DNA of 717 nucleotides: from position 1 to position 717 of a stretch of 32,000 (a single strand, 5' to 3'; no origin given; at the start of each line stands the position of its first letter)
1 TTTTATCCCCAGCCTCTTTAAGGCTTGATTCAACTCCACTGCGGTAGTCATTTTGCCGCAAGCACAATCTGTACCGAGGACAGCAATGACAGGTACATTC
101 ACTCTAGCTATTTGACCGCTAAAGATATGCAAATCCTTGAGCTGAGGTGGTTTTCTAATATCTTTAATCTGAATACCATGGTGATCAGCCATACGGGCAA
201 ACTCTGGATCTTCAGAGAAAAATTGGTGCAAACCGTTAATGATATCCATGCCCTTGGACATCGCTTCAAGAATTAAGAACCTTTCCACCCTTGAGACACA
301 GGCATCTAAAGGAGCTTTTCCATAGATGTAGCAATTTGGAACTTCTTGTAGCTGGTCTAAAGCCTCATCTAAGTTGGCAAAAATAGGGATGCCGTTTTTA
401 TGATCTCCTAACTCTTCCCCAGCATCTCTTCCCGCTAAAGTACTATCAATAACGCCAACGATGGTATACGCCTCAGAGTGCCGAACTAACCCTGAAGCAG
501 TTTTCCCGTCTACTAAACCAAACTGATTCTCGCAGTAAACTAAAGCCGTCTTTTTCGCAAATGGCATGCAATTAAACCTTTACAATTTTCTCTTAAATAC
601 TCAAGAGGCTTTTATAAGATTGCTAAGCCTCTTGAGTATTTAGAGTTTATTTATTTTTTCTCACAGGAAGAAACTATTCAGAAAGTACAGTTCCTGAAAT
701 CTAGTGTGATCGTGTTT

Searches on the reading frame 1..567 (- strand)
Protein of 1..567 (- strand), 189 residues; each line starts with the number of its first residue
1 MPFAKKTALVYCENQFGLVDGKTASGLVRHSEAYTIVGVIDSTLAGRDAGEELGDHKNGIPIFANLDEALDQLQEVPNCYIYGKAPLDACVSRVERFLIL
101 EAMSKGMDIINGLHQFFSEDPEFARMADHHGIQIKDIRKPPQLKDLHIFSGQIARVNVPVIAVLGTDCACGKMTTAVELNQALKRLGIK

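Call 14: find_homologous_proteins(query=window:1-567:-, max_evalue=1e-20)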
Query window:1-567:- (189 aa): 141 proteins with E <= 1e-20 among 278 candidates; the best 120 are listed.
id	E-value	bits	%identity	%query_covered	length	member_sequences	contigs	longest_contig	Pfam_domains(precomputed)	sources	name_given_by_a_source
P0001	5.5e-94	331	79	100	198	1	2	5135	PF07755.18,PF17396.9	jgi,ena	jgi:uncharacterized NAD-dependent epimerase/dehydratase family protein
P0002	1.9e-93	329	78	100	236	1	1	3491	PF07755.18,PF17396.9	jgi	jgi:uncharacterized NAD-dependent epimerase/dehydratase family protein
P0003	6.7e-93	328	78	100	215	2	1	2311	PF07755.18,PF17396.9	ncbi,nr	ncbi:MAG: DUF1611 domain-containing protein, partial [Cyanobacteriota bacterium]|nr:DUF1611 domain-c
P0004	4.9e-92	325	79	98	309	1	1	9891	PF07755.18,PF17396.9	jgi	-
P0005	1.5e-91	323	77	100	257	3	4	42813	PF07755.18,PF17396.9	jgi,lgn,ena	-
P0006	3.9e-91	322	77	100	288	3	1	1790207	PF07755.18,PF17396.9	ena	-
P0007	8.0e-91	321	75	100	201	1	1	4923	PF07755.18,PF17396.9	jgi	jgi:uncharacterized NAD-dependent epimerase/dehydratase family protein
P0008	3.2e-90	319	76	100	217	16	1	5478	PF07755.18,PF17396.9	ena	-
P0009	2.1e-88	313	75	100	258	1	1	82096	PF07755.18,PF17396.9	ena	-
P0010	3.7e-87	309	81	89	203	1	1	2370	PF17396.9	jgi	jgi:uncharacterized NAD-dependent epimerase/dehydratase family protein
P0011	5.8e-87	308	74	100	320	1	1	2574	PF07755.18,PF17396.9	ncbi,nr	ncbi:MAG: DUF1611 domain-containing protein, partial [Cyanobacteriota bacterium]|nr:DUF1611 domain-c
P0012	5.3e-86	305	75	100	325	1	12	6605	PF07755.18,PF17396.9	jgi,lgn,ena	-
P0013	6.3e-85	302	78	90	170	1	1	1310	PF17396.9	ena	-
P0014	5.2e-83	295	70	96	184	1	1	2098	PF07755.18,PF17396.9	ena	-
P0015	5.9e-83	295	69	100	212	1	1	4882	PF07755.18,PF17396.9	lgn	-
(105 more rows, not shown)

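Call 15: find_encoding_contigs(protein=P0006, flank=6000, max_places=3)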
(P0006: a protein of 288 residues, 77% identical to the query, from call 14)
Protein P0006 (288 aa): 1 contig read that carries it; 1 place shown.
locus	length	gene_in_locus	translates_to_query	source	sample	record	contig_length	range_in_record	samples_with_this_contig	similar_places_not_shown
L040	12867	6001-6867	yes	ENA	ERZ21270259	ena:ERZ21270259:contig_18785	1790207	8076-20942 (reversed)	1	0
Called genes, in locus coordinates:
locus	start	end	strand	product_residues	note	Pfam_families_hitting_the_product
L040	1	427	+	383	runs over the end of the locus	PF12323:HTH_OrfB_IS605, PF01385:OrfB_IS605, PF07282:Cas12f1-like_TNB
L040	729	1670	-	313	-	PF01210:NAD_Gly3P_dh_N, PF07479:NAD_Gly3P_dh_C, PF20618:GPD_NAD_C_bact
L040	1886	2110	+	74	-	-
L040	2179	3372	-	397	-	PF00535:Glycos_transf_2, PF00515:TPR_1 (weak), PF13181:TPR_8 (weak), PF13414:TPR_11 (weak), PF13432:TPR_16 (weak), PF00515:TPR_1, PF07719:TPR_2 (weak), PF13414:TPR_11, +11 more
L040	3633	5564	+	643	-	PF00012:HSP70, PF14450:FtsA (faint), PF06723:MreB_Mbl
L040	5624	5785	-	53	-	-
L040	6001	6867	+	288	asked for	PF17396:DUF1611_N, PF07755:DUF1611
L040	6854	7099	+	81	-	PF07755:DUF1611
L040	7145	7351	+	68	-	-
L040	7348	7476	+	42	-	-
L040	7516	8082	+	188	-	PF01168:Ala_racemase_N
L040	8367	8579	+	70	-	-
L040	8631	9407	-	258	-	PF11264:ThylakoidFormat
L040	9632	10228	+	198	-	-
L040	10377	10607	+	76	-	-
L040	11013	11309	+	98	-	-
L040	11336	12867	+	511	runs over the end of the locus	PF00881:Nitroreductase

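Call 16: find_encoding_contigs(protein=P0005, flank=6000, max_places=3)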
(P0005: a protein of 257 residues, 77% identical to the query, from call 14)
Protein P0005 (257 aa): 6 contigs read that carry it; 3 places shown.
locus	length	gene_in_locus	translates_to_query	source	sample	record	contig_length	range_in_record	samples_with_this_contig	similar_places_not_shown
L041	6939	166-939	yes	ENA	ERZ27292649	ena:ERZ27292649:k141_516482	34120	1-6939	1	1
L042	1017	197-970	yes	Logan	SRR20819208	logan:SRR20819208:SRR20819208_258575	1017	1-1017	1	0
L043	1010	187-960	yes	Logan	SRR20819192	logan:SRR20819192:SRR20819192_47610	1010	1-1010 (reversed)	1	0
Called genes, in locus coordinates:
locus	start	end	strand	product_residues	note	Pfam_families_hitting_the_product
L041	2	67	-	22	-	?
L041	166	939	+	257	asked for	PF17396:DUF1611_N, PF07755:DUF1611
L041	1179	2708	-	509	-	PF02563:Poly_export, PF10531:SLBB, PF22461:SLBB_2, PF10531:SLBB, PF22461:SLBB_2, PF10531:SLBB, PF22461:SLBB_2 (weak)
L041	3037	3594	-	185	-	PF01694:Rhomboid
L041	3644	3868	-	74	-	PF14697:Fer4_21 (faint), PF12837:Fer4_6 (faint), PF12838:Fer4_7, PF13187:Fer4_9 (weak), PF00037:Fer4 (weak), PF12797:Fer4_2 (weak), PF13237:Fer4_10 (weak)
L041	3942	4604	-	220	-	PF01596:Methyltransf_3, PF13578:Methyltransf_24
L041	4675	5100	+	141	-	-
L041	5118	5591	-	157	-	PF08847:Crr6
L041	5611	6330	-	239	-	PF03009:GDPD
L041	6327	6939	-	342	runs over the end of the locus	PF00487:FA_desaturase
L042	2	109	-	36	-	?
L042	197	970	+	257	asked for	PF17396:DUF1611_N, PF07755:DUF1611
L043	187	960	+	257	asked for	PF17396:DUF1611_N, PF07755:DUF1611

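Call 17: find_encoding_contigs(protein=P0009, flank=6000, max_places=3)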
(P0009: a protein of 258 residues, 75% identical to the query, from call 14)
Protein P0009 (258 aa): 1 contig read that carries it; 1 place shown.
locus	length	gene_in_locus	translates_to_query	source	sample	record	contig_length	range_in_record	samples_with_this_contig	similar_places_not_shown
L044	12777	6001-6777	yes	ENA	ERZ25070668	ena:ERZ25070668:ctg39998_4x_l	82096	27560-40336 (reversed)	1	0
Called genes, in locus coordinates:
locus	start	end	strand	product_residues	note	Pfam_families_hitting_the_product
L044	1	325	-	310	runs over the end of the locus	PF02355:SecD_SecF_C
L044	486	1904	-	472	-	PF07549:Sec_GG (weak), PF21760:SecD_1st, PF22599:SecDF_P1_head, PF02355:SecD_SecF_C, PF03176:MMPL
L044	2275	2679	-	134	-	PF00072:Response_reg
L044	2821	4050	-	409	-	PF00580:UvrD-helicase, PF13245:AAA_19, PF13401:AAA_22 (weak), PF13604:AAA_30 (weak), PF09848:SLFN-g3_helicase, PF00580:UvrD-helicase (weak), PF13361:UvrD_C (weak), PF13538:UvrD_C_2 (weak), +1 more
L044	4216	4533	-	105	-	-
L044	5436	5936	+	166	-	-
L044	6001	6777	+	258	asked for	PF17396:DUF1611_N, PF07755:DUF1611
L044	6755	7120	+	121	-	PF07755:DUF1611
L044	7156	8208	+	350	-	PF01168:Ala_racemase_N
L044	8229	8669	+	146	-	PF11332:DUF3134 (weak)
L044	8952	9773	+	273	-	PF01145:Band_7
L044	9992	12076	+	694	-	PF19310:TOP_N, PF01432:Peptidase_M3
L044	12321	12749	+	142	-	PF00072:Response_reg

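Call 27: find_encoding_contigs(protein=P0001, flank=6000, max_places=3)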
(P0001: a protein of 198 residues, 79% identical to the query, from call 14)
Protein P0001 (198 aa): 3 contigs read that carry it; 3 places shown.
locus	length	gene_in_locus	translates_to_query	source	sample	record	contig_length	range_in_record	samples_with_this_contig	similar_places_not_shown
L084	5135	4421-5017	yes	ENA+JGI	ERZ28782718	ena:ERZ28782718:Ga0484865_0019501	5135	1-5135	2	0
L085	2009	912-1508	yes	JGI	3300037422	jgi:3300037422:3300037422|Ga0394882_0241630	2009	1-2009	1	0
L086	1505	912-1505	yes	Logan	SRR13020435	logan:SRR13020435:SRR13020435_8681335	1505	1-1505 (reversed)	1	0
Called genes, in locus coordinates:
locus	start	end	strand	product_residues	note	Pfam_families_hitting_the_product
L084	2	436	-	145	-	?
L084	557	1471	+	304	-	PF01430:HSP33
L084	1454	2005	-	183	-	PF03551:PadR, PF10400:Vir_act_alpha_C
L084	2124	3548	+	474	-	PF03055:RPE65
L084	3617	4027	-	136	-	PF04828:GFA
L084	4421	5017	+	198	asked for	PF17396:DUF1611_N, PF07755:DUF1611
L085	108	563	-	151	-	PF04828:GFA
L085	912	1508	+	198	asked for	PF17396:DUF1611_N, PF07755:DUF1611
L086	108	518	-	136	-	PF04828:GFA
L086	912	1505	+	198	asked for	PF17396:DUF1611_N, PF07755:DUF1611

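Call 28: find_encoding_contigs(protein=P0004, flank=8000, max_places=3)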
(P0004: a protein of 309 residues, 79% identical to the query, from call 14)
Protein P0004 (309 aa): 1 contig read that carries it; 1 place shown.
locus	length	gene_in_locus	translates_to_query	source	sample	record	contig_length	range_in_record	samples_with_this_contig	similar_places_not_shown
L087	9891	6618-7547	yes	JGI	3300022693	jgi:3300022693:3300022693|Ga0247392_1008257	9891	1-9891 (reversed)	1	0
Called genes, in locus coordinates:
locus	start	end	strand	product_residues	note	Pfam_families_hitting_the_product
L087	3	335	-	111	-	?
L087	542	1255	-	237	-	PF02737:3HCDH_N, PF00725:3HCDH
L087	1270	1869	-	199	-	-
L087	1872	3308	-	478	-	PF00108:Thiolase_N, PF22691:Thiolase_C_1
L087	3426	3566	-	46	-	-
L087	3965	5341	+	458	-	PF01212:Beta_elim_lyase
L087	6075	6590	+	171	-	-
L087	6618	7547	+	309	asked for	PF17396:DUF1611_N, PF07755:DUF1611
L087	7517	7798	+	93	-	PF07755:DUF1611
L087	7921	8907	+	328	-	PF01168:Ala_racemase_N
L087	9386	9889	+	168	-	?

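Call 29: find_encoding_contigs(protein=P0002, flank=6000, max_places=3)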
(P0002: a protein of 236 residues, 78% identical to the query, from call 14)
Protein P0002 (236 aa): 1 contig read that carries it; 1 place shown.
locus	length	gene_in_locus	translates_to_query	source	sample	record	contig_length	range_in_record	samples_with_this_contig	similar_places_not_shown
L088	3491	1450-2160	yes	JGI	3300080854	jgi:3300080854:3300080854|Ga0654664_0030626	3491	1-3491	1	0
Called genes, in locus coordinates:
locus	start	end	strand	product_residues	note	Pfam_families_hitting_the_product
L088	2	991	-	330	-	?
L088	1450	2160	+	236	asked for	PF17396:DUF1611_N, PF07755:DUF1611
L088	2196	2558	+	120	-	PF07755:DUF1611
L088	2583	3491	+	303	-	?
